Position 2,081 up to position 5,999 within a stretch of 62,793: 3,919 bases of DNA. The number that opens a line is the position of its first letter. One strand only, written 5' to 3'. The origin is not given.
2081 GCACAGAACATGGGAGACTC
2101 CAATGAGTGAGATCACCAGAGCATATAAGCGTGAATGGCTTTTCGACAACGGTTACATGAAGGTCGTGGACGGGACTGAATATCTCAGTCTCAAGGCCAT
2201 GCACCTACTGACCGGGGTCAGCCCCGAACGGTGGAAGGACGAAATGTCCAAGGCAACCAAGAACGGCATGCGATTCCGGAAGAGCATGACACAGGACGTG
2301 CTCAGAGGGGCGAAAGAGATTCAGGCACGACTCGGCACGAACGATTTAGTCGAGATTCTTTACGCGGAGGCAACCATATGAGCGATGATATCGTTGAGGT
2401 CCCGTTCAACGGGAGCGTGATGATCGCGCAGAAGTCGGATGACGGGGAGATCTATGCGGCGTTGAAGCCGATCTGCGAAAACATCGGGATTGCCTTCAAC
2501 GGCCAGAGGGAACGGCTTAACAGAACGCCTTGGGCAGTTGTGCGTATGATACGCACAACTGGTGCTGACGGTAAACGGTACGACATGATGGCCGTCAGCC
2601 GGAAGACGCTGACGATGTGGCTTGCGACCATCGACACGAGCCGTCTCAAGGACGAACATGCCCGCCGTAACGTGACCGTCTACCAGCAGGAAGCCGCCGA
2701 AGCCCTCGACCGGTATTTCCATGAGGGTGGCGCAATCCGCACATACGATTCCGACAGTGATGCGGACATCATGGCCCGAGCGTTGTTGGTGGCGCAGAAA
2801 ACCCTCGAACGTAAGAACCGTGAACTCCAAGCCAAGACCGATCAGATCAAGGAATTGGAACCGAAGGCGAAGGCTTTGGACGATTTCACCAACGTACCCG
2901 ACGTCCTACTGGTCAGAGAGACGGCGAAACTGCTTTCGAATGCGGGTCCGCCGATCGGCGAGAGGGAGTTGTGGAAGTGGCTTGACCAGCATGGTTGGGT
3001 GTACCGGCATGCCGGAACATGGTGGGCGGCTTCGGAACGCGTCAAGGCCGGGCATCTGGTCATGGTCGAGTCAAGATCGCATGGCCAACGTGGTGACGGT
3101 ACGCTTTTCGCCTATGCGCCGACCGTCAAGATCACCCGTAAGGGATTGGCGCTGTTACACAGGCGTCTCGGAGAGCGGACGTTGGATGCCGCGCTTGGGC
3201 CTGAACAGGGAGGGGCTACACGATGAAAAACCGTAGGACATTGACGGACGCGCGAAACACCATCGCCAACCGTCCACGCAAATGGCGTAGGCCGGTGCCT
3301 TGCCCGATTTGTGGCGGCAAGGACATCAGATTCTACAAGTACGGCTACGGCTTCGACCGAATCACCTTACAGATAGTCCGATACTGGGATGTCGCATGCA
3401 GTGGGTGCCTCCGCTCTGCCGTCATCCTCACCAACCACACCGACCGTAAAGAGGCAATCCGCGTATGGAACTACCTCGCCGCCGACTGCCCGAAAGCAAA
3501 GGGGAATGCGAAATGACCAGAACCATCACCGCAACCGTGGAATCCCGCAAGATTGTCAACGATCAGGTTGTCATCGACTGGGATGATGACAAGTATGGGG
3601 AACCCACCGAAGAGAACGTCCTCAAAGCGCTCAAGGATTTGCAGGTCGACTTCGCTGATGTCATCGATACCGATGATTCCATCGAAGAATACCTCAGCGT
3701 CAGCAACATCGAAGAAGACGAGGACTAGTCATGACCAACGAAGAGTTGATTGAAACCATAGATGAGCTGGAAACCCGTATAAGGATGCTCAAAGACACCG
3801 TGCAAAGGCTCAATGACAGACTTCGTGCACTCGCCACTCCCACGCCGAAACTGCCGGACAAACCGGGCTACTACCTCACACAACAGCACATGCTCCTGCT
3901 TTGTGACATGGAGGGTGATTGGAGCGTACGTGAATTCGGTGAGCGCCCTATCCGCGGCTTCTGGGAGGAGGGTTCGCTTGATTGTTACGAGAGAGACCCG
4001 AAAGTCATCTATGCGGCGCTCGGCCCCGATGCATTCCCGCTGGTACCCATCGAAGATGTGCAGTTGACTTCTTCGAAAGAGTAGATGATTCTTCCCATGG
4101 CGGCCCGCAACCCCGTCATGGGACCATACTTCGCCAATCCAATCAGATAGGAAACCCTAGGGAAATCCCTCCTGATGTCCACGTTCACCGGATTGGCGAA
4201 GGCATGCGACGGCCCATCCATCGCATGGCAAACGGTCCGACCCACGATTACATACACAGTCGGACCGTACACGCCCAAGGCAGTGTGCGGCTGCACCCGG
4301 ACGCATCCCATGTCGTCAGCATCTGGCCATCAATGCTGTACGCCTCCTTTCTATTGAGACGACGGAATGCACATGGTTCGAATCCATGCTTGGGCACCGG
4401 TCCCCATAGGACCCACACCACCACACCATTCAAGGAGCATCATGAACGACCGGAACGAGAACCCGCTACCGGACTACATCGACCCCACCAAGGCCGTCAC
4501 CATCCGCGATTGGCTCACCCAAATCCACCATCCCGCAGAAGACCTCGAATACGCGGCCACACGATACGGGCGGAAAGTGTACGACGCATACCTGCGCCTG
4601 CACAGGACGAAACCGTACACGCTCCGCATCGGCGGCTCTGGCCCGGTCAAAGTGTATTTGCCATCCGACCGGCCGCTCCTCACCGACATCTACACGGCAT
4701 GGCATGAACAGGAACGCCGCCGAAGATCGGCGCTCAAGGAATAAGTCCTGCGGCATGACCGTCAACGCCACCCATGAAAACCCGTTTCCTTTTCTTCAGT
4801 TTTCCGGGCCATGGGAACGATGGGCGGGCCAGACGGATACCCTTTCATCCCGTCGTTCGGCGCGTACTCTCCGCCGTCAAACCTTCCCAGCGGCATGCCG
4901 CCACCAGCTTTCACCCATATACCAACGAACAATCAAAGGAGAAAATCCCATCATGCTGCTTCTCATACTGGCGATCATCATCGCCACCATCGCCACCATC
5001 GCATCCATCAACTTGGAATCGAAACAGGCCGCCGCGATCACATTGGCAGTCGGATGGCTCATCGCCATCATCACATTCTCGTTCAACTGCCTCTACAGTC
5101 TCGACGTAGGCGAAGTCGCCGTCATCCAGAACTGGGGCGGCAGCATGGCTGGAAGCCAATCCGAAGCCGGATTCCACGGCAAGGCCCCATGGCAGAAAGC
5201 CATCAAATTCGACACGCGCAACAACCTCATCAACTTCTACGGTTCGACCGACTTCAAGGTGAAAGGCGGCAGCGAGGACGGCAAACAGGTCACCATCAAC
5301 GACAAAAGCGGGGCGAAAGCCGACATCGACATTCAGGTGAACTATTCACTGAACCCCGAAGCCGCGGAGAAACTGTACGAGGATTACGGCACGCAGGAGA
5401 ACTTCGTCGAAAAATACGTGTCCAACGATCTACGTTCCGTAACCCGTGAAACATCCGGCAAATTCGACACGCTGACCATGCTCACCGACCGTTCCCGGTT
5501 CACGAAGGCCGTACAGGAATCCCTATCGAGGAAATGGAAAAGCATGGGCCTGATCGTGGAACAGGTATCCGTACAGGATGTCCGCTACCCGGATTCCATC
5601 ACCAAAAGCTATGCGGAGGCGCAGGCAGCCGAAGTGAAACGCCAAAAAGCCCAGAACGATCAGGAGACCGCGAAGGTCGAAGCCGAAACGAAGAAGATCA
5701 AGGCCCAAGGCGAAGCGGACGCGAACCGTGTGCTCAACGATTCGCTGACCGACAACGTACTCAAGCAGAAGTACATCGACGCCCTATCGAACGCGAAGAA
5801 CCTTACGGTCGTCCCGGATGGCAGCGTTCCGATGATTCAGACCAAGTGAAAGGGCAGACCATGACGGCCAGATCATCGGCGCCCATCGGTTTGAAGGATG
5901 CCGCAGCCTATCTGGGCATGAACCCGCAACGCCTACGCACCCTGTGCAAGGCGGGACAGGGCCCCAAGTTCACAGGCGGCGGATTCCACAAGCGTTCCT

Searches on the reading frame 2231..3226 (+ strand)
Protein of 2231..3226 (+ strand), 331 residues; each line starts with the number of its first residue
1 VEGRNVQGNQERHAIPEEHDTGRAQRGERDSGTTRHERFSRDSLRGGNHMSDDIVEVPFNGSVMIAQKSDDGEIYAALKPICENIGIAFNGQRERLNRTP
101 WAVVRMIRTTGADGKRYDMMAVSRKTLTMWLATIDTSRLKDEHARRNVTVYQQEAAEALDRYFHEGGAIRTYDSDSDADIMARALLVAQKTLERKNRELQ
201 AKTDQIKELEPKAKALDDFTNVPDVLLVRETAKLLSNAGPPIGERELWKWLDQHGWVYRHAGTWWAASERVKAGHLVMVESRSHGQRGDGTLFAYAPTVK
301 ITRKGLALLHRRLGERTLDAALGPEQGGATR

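Call 31: search_protein_families(library=pfam, max_evalue=0.001, proteins=[window:2231-3226:+])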
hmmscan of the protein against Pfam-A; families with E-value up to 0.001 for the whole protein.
window:2231-3226:+ (331 aa): 2 families
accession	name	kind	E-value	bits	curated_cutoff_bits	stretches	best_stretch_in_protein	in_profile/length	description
PF10547.14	P22_AR_N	-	6.3e-29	100.9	30.7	1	56-168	2-114/115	P22_AR N-terminal domain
PF03374.19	ANT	-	3.5e-20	72.8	25.3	1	205-314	3-106/108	Phage antirepressor protein KilAC domain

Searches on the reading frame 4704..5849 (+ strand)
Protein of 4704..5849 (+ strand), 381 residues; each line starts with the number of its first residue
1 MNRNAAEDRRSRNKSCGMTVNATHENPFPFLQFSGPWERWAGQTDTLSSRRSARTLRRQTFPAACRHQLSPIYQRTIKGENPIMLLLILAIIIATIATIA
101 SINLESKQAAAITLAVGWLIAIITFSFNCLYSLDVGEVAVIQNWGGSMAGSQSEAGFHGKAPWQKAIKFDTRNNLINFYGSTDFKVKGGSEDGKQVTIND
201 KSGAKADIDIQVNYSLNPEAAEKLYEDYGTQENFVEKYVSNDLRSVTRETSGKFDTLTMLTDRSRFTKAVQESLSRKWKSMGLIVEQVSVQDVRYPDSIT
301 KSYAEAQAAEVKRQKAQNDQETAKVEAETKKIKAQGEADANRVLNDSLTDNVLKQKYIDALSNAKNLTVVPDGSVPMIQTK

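Call 31: search_protein_families(library=pfam, max_evalue=0.001, proteins=[window:4704-5849:+])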
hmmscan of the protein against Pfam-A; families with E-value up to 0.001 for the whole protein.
window:4704-5849:+ (381 aa): 2 families
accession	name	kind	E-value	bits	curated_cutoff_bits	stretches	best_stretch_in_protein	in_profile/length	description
PF01145.31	Band_7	-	1.5e-27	97.2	23.6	1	133-322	3-174/176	SPFH domain / Band 7 family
PF13421.11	Band_7_1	-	0.00066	19.8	24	1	196-308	89-208/211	SPFH domain-Band 7 family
